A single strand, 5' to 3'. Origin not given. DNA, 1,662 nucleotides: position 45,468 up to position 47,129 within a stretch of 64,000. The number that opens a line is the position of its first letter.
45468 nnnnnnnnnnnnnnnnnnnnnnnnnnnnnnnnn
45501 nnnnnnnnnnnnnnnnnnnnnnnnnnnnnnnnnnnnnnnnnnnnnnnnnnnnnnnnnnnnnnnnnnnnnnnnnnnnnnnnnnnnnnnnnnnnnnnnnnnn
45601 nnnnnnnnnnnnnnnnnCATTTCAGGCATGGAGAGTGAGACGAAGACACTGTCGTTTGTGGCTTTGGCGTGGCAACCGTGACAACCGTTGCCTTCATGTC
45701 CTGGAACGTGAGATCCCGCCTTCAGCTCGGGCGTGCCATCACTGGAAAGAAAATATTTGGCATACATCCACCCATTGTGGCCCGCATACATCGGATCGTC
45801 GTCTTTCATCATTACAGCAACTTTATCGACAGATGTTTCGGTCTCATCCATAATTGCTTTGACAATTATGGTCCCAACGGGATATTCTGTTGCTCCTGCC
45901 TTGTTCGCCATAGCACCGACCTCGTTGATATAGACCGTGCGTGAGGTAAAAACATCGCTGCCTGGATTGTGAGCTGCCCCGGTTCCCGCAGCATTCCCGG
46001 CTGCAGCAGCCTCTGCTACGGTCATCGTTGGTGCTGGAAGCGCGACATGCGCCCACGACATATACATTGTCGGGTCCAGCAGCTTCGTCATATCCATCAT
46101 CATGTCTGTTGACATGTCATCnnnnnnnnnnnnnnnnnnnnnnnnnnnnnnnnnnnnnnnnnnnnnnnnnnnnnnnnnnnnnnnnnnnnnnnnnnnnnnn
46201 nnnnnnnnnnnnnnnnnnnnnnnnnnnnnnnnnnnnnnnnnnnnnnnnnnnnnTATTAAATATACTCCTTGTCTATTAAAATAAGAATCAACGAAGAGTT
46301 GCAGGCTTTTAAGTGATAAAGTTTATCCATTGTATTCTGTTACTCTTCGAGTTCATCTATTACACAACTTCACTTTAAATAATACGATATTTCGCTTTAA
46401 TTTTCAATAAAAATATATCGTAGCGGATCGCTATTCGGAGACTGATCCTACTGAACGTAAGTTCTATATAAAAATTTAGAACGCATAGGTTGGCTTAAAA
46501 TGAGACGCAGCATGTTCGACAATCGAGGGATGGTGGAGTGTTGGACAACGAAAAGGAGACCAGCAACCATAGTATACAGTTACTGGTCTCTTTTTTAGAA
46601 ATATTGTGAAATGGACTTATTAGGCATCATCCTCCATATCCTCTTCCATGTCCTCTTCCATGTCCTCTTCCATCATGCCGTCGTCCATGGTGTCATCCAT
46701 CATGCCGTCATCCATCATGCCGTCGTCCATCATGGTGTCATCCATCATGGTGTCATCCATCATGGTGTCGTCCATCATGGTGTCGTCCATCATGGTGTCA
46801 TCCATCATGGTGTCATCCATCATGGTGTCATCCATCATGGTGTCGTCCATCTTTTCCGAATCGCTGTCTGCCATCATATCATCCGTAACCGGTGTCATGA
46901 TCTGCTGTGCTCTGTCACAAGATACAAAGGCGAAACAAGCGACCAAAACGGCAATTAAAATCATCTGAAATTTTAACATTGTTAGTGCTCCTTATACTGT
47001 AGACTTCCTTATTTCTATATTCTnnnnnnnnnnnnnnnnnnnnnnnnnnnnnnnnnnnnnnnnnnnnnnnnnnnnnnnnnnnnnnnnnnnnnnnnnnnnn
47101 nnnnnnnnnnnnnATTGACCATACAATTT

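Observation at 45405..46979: Paralogous lipoprotein pair with extreme Met/Asp tandem repeats, one fused to a cytochrome P460-like heme domain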

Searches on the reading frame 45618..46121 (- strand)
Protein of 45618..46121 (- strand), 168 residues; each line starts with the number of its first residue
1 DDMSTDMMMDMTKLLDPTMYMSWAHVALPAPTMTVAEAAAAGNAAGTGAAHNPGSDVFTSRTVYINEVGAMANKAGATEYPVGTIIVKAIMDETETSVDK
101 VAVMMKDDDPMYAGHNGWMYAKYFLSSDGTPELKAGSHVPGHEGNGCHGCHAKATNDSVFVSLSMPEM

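Call 41: predict_structure(alignment_id=A3)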
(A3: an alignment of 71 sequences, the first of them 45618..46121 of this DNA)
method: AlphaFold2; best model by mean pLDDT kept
length: 168 residues; sequences in the alignment: 71
mean_pLDDT: 80.7   pTM: 0.80
mean pLDDT of the five models: 80.7, 77.4, 75.6, 59.7, 55.6
residues with pLDDT >= 90: 53; 70-90: 79; 50-70: 31; < 50: 5
segments of 3 or more residues with pLDDT < 50: 1-4
pLDDT, mean of each block of 10 residues (from residue 1): 53 89 91 84 75 70 93 89 93 91 90 85 85 81 66 73 59
secondary structure, 60 per line:
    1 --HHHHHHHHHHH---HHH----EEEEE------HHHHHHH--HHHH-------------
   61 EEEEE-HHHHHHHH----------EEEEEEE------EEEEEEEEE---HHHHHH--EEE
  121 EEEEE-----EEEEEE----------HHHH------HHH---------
elements in order: H3-13 E24-28 H35-41 H44-47 E61-65 H67-74 E85-91 E98-106 H110-115 E118-125 E131-136 H147-150

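Call 46: fold_search(model_id=the predicted structure, library=pdb)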
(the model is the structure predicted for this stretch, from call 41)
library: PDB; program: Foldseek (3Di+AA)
matches with E <= 10: 421; with E <= 0.001: 1
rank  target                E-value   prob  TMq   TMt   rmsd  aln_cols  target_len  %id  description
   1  9hrk_A                8.1e-04  1.00  0.34  0.39   4.7        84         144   24  Cytochrome P460 from Methyloccocus capsulatus in the ferrous state (single crosslink from Lys) (released 2025-09-03)
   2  9hqt_A                1.1e-03  1.00  0.42  0.50   5.0       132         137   20  SFX structure of cytochrome c prime beta from Methylococcus capsulatus (Bath) (released 2025-09-03)
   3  6hih_A                1.3e-03  1.00  0.44  0.53   4.8       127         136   20  Cytochrome c prime beta from Methylococcus capsulatus (Bath) (released 2019-03-20)
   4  7ead                  1.3e-03  1.00  0.44  0.54   4.4       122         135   20  Crystal structure of beta-sheet cytochrome c prime from Thermus thermophilus. (released 2022-03-09)
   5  7zqz_A                1.4e-03  1.00  0.47  0.56   4.5       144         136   22  F61V Cytochrome c prime beta from Methylococcus capsulatus (Bath): NO complex (released 2023-05-17)
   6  7s5o_A                1.5e-03  1.00  0.34  0.36   4.5        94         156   21  Crystal structure of Cytochrome c' beta from Nitrosomonas europaea ATCC 19718 (released 2022-03-30)
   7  6e0z_C                1.2e-02  0.97  0.40  0.42   7.5       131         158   15  A131Q mutant of cyt P460 of Nitrosomonas sp. AL212 (released 2019-02-27)
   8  8gar                  1.6e-02  0.98  0.42  0.45   4.7       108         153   26  Nitrosomonas europaea Cytochrome P460 Arg44Ala (released 2023-07-05)
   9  2je2                  1.9e-02  0.96  0.40  0.42   5.8       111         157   26  Cytochrome P460 from Nitrosomonas europaea - probable nonphysiological oxidized form (released 2007-07-03)
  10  6amg_A                2.2e-02  0.95  0.40  0.42   7.4       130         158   17  cyt P460 of Nitrosomonas sp. AL212 (released 2017-12-20)
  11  6e0x_B                2.3e-02  0.94  0.39  0.41   6.3       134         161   15  A131E mutant of cyt P460 of Nitrosomonas sp. AL212 (released 2019-02-27)
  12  6e0x_A                2.8e-02  0.91  0.38  0.40   6.4       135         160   14  A131E mutant of cyt P460 of Nitrosomonas sp. AL212 (released 2019-02-27)
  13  6e0y_A                3.0e-02  0.92  0.39  0.41   7.6       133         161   14  A131Q mutant of cyt P460 of Nitrosomonas sp. AL212 with bound NH2OH (released 2019-02-27)
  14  6amg_B                3.2e-02  0.92  0.40  0.41   7.5       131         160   16  cyt P460 of Nitrosomonas sp. AL212 (released 2017-12-20)
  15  6e0z_A                3.6e-02  0.91  0.41  0.43   6.8       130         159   16  A131Q mutant of cyt P460 of Nitrosomonas sp. AL212 (released 2019-02-27)
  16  6e0y_B                4.1e-02  0.87  0.38  0.40   7.6       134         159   13  A131Q mutant of cyt P460 of Nitrosomonas sp. AL212 with bound NH2OH (released 2019-02-27)
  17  6e0x_C                5.2e-02  0.87  0.41  0.43   7.4       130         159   16  A131E mutant of cyt P460 of Nitrosomonas sp. AL212 (released 2019-02-27)
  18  6w6n_B                5.2e-02  0.87  0.40  0.42   7.5       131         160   14  K106L/A131E mutant of cytochrome P460 from Nitrosomonas sp. AL212 (released 2020-06-24)
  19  6e17_B                9.2e-02  0.77  0.39  0.41   7.3       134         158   13  A131E mutant of cyt P460 of Nitrosomonas sp. AL212 with NO bound (released 2019-02-27)
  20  6w6n_A                9.8e-02  0.80  0.39  0.42   6.7       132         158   14  K106L/A131E mutant of cytochrome P460 from Nitrosomonas sp. AL212 (released 2020-06-24)
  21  6e17_A                1.3e-01  0.69  0.38  0.41   7.7       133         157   13  A131E mutant of cyt P460 of Nitrosomonas sp. AL212 with NO bound (released 2019-02-27)
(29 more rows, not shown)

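Call 56: search_protein_representatives(alignment_id=A3)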
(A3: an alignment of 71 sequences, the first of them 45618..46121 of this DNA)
Query: 71 sequences, 260 profile positions. Proteins with E-value up to 0.001 (for the whole library): 201; up to 1e-10: 78; up to 1e-30: 38. The best 150 are listed.
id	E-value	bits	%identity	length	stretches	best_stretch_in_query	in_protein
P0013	1.8e-184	627.5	-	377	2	1-219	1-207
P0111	1.9e-107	375.0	-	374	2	1-220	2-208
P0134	1.2e-95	336.4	-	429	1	1-220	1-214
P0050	7.2e-89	314.2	-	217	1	54-254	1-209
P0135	1.1e-84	300.4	-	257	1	1-260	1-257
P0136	2.7e-80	286.1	-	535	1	1-210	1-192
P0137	1.5e-79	283.6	-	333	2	1-229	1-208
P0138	6.1e-79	281.6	-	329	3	57-202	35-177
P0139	5.3e-78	278.5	-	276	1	1-256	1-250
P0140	1.2e-70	254.5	-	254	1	1-255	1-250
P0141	1.0e-69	251.4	-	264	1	1-211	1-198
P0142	2.7e-68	246.7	-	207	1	1-211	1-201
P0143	3.2e-66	239.9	-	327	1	1-248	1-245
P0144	2.0e-65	237.3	-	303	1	1-254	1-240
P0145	4.5e-63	229.6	-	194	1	1-165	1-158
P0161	9.6e-35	136.8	-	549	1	54-204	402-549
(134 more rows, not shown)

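Call 70: search_protein_families(library=pfam, proteins=[P0161], max_evalue=0.01)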
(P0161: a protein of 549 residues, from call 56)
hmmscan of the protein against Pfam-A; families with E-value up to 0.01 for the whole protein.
P0161 (549 aa): 4 families
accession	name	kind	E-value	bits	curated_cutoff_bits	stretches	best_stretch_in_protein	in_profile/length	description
PF13458.12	Peripla_BP_6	-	1.1e-43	150.7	31.7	1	45-375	2-335/343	Periplasmic binding protein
PF01094.35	ANF_receptor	-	6.1e-12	45.7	25.4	1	69-371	6-342/353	Receptor family ligand binding region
PF16694.10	Cytochrome_P460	-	1.5e-10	42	27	1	429-536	19-121/125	Cytochrome P460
PF13433.12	Peripla_BP_5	-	1e-08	35.2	27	1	204-371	157-328/363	Periplasmic binding protein domain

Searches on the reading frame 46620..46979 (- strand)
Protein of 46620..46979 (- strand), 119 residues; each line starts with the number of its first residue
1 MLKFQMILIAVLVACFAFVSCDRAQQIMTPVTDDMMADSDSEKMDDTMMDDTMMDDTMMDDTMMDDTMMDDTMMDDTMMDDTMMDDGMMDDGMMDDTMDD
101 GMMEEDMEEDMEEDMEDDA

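Call 3: search_protein_families(library=pfam, proteins=[window:46620-46979:-], max_evalue=1)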
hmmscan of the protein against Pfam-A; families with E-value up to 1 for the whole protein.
window:46620-46979:- (119 aa): 0 families

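Call 4: search_protein_families(library=ncbifam, proteins=[window:46620-46979:-], max_evalue=1)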
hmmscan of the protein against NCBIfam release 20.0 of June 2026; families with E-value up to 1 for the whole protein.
window:46620-46979:- (119 aa): 0 families

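Call 16: find_homologous_proteins(query=window:46620-46979:-, max_evalue=0.001)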
Query window:46620-46979:- (119 aa): 13 proteins with E <= 0.001 among 24 candidates.
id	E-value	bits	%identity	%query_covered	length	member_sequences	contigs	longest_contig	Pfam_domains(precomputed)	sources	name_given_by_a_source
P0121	3.6e-35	138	92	61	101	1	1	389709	-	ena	-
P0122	1.0e-27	114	86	35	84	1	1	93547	-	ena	-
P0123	4.6e-23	99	88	34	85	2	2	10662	-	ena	-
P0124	2.4e-20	90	89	31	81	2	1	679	-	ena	-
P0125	1.3e-19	88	87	32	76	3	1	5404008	-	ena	-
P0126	4.5e-19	86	87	32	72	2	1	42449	-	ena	-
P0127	5.6e-18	83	81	23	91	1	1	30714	-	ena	-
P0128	5.9e-15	73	75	39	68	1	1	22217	-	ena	-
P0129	4.6e-14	70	76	32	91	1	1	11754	-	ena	-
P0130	1.0e-13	69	65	65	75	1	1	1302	-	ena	-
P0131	1.2e-12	66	80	34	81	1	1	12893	-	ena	-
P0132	2.8e-12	65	58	52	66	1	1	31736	-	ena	-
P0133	1.1e-9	56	74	39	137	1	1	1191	-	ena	-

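Call 19: find_encoding_contigs(protein=P0121, flank=8000, max_places=3)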
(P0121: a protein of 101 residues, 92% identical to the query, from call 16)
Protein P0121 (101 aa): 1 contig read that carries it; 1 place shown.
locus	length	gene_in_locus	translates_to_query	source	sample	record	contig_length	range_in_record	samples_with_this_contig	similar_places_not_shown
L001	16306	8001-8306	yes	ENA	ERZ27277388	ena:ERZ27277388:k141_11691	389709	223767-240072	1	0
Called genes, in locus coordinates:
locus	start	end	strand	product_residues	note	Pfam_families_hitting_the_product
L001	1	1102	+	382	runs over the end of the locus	PF12323:HTH_OrfB_IS605, PF07282:Cas12f1-like_TNB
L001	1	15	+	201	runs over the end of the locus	PF00376:MerR (weak), PF00239:Resolvase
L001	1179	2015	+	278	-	PF00106:adh_short, PF08659:KR, PF13561:adh_short_C2, PF23441:SDR (faint)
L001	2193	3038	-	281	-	PF06314:ADC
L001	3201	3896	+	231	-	PF00080:Sod_Cu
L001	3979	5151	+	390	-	PF02746:MR_MLE_N, PF13378:MR_MLE_C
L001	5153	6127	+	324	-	PF13623:SurA_N_2 (faint), PF13624:SurA_N_3, PF09312:SurA_N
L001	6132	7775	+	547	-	PF13431:TPR_17 (faint), PF12895:ANAPC3 (faint), PF24575:TPR_Slam (faint), PF07719:TPR_2 (faint), PF13432:TPR_16, PF13424:TPR_12 (weak), PF13414:TPR_11 (weak), PF13432:TPR_16, +17 more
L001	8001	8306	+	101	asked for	-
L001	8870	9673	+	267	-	-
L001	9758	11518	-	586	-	PF00128:Alpha-amylase, PF16657:Malt_amylase_C (weak)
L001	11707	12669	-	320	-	PF01833:TIG, PF13205:Big_5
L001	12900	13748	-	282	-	PF01557:FAA_hydrolase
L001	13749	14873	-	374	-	PF01408:GFO_IDH_MocA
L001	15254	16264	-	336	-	PF02615:Ldh_2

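Call 20: find_encoding_contigs(protein=P0125, flank=8000, max_places=3)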
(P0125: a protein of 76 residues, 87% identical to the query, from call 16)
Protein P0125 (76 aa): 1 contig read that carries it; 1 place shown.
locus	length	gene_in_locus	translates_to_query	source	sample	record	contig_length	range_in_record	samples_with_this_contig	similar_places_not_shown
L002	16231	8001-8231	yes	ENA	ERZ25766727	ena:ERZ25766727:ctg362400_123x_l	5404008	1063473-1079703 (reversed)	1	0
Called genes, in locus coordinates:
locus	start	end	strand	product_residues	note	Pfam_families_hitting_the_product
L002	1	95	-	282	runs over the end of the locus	PF06314:ADC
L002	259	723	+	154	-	PF00080:Sod_Cu (weak)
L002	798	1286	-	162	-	PF11848:DUF3368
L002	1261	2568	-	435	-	-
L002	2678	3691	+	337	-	PF13546:DDE_5, PF01609:DDE_Tnp_1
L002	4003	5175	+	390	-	PF02746:MR_MLE_N, PF13378:MR_MLE_C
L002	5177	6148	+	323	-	PF13623:SurA_N_2 (weak), PF13624:SurA_N_3, PF09312:SurA_N, PF13145:Rotamase_2 (weak)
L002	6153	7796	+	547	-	PF13431:TPR_17 (faint), PF24575:TPR_Slam (faint), PF13174:TPR_6 (faint), PF13429:TPR_15 (faint), PF13432:TPR_16, PF13414:TPR_11 (weak), PF13424:TPR_12 (weak), PF13432:TPR_16 (weak), +13 more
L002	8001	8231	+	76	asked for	-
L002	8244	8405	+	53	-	-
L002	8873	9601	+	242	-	-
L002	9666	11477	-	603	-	PF00128:Alpha-amylase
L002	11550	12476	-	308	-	PF01833:TIG, PF13205:Big_5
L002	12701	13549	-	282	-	PF01557:FAA_hydrolase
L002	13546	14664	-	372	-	PF01408:GFO_IDH_MocA, PF22725:GFO_IDH_MocA_C3 (faint)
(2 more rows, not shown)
